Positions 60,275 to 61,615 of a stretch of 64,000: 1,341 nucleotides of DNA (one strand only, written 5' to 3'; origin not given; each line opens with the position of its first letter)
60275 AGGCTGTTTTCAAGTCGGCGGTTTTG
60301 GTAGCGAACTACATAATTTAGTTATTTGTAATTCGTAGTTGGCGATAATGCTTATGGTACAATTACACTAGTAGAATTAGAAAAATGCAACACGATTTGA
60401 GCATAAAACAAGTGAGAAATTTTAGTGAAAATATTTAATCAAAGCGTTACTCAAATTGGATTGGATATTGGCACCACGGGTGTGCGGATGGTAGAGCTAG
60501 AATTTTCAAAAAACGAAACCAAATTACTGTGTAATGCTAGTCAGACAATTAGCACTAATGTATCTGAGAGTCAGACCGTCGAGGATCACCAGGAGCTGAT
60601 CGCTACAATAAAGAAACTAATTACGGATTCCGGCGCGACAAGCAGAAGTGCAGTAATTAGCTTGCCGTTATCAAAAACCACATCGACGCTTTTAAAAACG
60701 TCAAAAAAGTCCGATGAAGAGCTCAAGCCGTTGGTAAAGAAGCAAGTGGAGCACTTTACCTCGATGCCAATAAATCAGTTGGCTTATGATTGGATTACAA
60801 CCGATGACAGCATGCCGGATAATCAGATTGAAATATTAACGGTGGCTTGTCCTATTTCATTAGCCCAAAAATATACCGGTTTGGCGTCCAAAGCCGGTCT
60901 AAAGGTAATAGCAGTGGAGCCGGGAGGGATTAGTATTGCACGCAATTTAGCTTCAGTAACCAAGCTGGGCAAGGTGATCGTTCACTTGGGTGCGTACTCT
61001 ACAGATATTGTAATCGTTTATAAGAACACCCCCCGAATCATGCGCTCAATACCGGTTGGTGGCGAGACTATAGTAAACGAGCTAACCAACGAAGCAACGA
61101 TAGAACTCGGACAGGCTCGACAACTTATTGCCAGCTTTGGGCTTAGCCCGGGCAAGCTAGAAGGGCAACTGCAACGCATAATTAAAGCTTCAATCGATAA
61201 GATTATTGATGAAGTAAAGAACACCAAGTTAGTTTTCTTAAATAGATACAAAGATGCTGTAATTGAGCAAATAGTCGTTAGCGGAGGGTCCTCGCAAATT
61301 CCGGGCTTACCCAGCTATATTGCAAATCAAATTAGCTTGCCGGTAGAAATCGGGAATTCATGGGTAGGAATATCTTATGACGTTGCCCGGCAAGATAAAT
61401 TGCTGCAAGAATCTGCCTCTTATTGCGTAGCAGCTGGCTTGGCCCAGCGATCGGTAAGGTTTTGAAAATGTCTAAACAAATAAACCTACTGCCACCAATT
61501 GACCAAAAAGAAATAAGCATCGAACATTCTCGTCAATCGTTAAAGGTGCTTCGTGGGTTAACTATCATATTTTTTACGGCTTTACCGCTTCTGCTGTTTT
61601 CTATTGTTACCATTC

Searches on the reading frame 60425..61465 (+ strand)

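Call 82: search_protein_families(library=pfam, proteins=[window:60425-61465:+], max_evalue=0.00001)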
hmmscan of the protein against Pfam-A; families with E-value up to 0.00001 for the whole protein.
window:60425-61465:+ (346 aa): 4 families
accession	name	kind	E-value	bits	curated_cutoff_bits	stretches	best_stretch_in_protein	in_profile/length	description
PF11104.14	PilM_2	-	1.2e-29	103.8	27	1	12-343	1-339/340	Type IV pilus assembly protein PilM;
PF25216.1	Volactin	-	5.4e-10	39.7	35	1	11-305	3-296/321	Volactin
PF14450.12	FtsA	-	1.2e-08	35.8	31.8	1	184-323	1-114/127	Cell division protein FtsA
PF06723.19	MreB_Mbl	-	1.5e-07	31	27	0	248-311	241-305/327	MreB/Mbl protein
